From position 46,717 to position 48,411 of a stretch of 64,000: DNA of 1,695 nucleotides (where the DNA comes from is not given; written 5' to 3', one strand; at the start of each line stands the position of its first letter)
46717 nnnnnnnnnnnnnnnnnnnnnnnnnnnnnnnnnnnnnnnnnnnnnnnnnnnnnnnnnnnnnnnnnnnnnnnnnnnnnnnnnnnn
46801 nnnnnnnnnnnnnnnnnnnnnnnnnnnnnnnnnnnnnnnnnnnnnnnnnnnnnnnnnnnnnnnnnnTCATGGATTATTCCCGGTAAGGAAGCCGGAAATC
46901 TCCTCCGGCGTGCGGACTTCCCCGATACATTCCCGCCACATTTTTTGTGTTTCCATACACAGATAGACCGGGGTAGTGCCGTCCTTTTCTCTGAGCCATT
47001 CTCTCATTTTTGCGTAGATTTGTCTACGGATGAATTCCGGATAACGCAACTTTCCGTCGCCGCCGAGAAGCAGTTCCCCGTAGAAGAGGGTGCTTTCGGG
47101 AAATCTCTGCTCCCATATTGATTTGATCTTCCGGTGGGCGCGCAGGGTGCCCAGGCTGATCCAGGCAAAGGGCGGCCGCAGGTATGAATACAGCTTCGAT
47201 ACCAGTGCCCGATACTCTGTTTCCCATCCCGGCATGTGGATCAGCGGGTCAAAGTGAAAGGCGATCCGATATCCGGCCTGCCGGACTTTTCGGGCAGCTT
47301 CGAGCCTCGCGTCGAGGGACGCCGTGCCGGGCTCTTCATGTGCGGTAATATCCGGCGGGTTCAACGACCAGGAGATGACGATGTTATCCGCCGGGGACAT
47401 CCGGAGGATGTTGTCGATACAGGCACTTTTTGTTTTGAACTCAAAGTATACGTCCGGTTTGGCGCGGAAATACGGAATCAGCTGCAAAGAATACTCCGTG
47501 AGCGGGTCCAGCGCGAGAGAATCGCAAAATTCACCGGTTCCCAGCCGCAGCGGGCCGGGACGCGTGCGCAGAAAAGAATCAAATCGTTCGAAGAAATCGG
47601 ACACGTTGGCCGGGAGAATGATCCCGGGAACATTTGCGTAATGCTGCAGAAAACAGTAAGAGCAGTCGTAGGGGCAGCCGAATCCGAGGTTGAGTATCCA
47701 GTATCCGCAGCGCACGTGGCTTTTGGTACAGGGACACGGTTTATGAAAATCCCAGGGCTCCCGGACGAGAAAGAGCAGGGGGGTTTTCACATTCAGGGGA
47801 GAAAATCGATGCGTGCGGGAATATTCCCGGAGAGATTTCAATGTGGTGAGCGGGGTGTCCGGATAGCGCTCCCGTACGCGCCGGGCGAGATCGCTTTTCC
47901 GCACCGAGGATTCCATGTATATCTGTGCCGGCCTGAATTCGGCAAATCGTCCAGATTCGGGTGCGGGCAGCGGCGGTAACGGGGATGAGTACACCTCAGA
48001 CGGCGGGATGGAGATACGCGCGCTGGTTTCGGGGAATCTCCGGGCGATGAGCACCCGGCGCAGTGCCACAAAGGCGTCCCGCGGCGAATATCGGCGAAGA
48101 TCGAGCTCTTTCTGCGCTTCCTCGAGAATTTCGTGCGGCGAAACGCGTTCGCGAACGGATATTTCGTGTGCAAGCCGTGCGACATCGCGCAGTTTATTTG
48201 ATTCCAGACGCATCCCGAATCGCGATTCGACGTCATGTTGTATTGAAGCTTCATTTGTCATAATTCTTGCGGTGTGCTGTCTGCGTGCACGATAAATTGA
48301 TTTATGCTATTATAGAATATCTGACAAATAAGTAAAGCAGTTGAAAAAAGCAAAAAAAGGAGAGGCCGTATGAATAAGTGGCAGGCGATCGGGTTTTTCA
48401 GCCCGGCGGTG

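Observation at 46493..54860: Mixed-orientation accessory island with three radical-SAM enzymes, GT2s, and cell-wall-interacting small proteins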

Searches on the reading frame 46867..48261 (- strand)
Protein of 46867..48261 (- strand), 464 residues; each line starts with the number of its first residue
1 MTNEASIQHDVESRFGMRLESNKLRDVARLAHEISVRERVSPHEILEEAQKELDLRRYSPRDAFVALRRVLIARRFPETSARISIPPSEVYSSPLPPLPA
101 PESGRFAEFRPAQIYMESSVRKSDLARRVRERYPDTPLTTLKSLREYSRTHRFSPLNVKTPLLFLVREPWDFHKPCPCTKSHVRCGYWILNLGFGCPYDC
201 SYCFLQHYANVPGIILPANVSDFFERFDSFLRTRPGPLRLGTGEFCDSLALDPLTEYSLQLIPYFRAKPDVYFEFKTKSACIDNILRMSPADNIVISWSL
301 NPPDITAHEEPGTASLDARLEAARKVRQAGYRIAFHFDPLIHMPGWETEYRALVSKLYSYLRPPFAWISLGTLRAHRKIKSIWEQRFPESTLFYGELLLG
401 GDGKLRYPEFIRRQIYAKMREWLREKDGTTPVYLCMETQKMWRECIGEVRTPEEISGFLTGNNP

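Call 3: search_protein_families(library=pfam, proteins=[window:46867-48261:-], max_evalue=0.01)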
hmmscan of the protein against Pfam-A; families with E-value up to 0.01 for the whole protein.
window:46867-48261:- (464 aa): 2 families
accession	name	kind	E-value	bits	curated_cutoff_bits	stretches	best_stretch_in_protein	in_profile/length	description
PF20903.3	SPL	-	1.1e-24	87.4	27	1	188-392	79-288/338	Spore photoproduct lyase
PF04055.27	Radical_SAM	-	3.9e-05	24.3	29.5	1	191-346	2-154/166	Radical SAM superfamily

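Call 4: search_protein_families(library=ncbifam, proteins=[window:46867-48261:-], max_evalue=0.01)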
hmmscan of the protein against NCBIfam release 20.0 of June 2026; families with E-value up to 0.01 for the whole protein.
window:46867-48261:- (464 aa): 4 families
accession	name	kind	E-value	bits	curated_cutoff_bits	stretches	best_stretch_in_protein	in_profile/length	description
TIGR04070.1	photo_TT_lyase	equivalog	3.8e-26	91.8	400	1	111-392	3-288/338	spore photoproduct lyase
TIGR03886.1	lyase_spl_fam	equivalog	6.3e-14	51.9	437.55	1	113-362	3-262/346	spore photoproduct lyase family protein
TIGR04470.1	rSAM_mob_pairB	equivalog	0.00028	20.3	410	0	291-396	125-228/285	radical SAM mobile pair protein B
NF038135.1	rSAM_Rv2578c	equivalog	0.0024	17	430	0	294-341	183-230/317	Rv2578c family radical SAM protein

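Call 16: find_homologous_proteins(query=window:46867-48261:-)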
Query window:46867-48261:- (464 aa): 1620 proteins with E <= 0.001 among 8000 candidates; the best 120 are listed.
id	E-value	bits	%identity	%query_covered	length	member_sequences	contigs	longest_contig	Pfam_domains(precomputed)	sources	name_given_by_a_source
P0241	0.0e+0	1084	100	100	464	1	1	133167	PF20903.4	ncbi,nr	ncbi:MAG: hypothetical protein GF333_05850 [Candidatus Omnitrophica bacterium]|nr:hypothetical prote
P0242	4.3e-158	545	54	94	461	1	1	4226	PF20903.4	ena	-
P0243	2.1e-157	543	52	98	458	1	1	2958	PF20903.4,PF04055.28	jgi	jgi:spore photoproduct lyase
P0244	2.3e-156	539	53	98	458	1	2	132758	PF20903.4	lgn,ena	-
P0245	3.7e-155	535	50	98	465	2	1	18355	PF20903.4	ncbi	-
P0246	8.0e-155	534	51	98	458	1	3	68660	PF20903.4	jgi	-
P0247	1.1e-154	534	52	94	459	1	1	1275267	PF20903.4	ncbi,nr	ncbi:MAG: hypothetical protein JSW17_05755 [Candidatus Omnitrophota bacterium]|nr:MAG: hypothetical 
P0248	2.0e-154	533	51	98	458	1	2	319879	PF20903.4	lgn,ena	-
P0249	2.2e-153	529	52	95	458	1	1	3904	PF20903.4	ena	-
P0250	2.3e-153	529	52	95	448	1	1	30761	PF20903.4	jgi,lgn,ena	-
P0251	4.8e-153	528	50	98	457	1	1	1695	PF20903.4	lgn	-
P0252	5.5e-153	528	50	98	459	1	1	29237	PF20903.4,PF04055.28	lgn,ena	-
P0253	5.9e-153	528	49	98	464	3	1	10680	PF20903.4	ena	-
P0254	8.0e-153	527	51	98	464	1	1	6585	PF20903.4,PF04055.28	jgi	jgi:spore photoproduct lyase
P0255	8.1e-153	527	50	98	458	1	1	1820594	PF20903.4,PF04055.28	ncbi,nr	ncbi:MAG: hypothetical protein JSW40_06665 [Candidatus Omnitrophota bacterium]|nr:MAG: hypothetical 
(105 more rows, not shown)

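Call 19: search_solved_structures(query=window:46867-48261:-, max_evalue=1)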
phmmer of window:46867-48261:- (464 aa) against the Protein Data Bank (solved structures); distinct sequences matched with E-value up to 1: 5.
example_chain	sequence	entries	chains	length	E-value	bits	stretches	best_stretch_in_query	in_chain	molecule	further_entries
4fhg_A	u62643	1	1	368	7e-21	77.5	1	187-396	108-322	Spore photoproduct lyase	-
4k9r_A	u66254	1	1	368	8.2e-21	77.3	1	187-396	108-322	Spore photoproduct lyase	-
4fhe_A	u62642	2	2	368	9.5e-21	77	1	187-396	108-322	Spore photoproduct lyase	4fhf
4rh0_A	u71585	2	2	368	9.5e-21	77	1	187-396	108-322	Spore photoproduct lyase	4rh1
4fhc_A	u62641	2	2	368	2.1e-20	75.9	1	187-396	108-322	Spore photoproduct lyase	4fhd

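Call 35: search_solved_structures(query=window:46867-48261:-, max_evalue=1e-10, show_alignments=1)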
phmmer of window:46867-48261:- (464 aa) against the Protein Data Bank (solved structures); distinct sequences matched with E-value up to 1e-10: 5.
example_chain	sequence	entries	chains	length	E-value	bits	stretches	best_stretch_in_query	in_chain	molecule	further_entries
4fhg_A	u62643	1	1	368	7e-21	77.5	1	187-396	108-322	Spore photoproduct lyase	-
4k9r_A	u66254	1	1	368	8.2e-21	77.3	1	187-396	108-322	Spore photoproduct lyase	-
4fhe_A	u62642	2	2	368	9.5e-21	77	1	187-396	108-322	Spore photoproduct lyase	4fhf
4rh0_A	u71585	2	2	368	9.5e-21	77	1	187-396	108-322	Spore photoproduct lyase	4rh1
4fhc_A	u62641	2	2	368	2.1e-20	75.9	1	187-396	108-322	Spore photoproduct lyase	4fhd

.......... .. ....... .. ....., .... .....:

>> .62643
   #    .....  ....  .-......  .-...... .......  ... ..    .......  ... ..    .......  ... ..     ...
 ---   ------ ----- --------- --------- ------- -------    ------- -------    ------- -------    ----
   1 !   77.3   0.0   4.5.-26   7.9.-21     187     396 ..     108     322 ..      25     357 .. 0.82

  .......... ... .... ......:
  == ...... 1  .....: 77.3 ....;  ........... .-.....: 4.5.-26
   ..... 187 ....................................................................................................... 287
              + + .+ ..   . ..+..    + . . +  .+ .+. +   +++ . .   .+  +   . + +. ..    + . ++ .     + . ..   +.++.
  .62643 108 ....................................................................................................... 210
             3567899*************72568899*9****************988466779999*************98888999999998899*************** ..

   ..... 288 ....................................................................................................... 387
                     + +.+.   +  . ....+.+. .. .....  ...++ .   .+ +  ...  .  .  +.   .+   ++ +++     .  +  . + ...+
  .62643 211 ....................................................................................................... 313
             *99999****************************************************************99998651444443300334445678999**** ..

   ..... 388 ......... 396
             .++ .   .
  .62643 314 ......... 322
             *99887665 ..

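Call 48: predict_structure(alignment_id=A3)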
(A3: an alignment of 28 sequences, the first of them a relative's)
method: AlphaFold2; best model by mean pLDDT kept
length: 464 residues; sequences in the alignment: 28
mean_pLDDT: 87.3   pTM: 0.88
mean pLDDT of the five models: 87.3, 86.8, 86.4, 86.1, 85.5
residues with pLDDT >= 90: 265; 70-90: 158; 50-70: 38; < 50: 3
segments of 3 or more residues with pLDDT < 50: none
pLDDT, mean of each block of 10 residues (from residue 1): 82 93 92 92 95 86 92 95 93 72 63 95 96 96 90 75 90 69 80 79 65 88 90 86 76 93 94 92 95 94 89 91 97 94 94 98 94 85 79 88 90 97 95 89 81 72 51
secondary structure, 60 per line:
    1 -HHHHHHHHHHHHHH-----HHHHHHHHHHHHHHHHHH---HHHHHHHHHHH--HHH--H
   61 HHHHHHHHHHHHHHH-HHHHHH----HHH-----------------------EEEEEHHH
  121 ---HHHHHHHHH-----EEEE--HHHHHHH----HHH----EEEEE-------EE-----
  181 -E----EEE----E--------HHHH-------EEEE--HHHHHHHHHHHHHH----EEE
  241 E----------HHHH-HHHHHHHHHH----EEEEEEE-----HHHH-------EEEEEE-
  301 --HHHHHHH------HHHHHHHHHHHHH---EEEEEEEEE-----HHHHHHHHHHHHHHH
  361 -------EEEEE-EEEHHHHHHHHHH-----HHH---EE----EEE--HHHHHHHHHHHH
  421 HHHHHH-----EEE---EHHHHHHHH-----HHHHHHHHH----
elements in order: H2-15 H21-38 H42-52 H60-75 H77-82 E113-117 H124-132 E138-141 H144-150 E162-166 E187-189 H203-206 E214-217 H220-233 E238-241 H252-255 H257-266 E271-277 H283-286 E294-299 H303-309 H316-328 E332-340 H346-360 E368-372 E374-376 H377-386 E404-406 H409-426 E432-434 H439-446 H452-460

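Call 73: search_protein_families(library=padloc, proteins=[window:46867-48261:-], max_evalue=0.001)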
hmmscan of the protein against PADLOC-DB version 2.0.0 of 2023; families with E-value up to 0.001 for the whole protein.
window:46867-48261:- (464 aa): 0 families

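Call 83: search_solved_structures(query=A3, max_evalue=1e-10, show_alignments=1)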
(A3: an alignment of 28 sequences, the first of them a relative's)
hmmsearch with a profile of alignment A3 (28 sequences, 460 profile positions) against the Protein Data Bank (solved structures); distinct sequences matched with E-value up to 1e-10: 5.
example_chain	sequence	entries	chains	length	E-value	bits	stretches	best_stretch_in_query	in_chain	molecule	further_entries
4fhg_A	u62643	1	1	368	2.3e-25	92.7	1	102-389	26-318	Spore photoproduct lyase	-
4rh0_A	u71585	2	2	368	2.6e-25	92.5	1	102-389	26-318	Spore photoproduct lyase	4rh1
4fhe_A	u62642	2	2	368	2.7e-25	92.5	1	102-389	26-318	Spore photoproduct lyase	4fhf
4k9r_A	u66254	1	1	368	2.8e-25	92.4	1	102-389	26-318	Spore photoproduct lyase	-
4fhc_A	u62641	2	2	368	4.3e-25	91.8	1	102-389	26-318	Spore photoproduct lyase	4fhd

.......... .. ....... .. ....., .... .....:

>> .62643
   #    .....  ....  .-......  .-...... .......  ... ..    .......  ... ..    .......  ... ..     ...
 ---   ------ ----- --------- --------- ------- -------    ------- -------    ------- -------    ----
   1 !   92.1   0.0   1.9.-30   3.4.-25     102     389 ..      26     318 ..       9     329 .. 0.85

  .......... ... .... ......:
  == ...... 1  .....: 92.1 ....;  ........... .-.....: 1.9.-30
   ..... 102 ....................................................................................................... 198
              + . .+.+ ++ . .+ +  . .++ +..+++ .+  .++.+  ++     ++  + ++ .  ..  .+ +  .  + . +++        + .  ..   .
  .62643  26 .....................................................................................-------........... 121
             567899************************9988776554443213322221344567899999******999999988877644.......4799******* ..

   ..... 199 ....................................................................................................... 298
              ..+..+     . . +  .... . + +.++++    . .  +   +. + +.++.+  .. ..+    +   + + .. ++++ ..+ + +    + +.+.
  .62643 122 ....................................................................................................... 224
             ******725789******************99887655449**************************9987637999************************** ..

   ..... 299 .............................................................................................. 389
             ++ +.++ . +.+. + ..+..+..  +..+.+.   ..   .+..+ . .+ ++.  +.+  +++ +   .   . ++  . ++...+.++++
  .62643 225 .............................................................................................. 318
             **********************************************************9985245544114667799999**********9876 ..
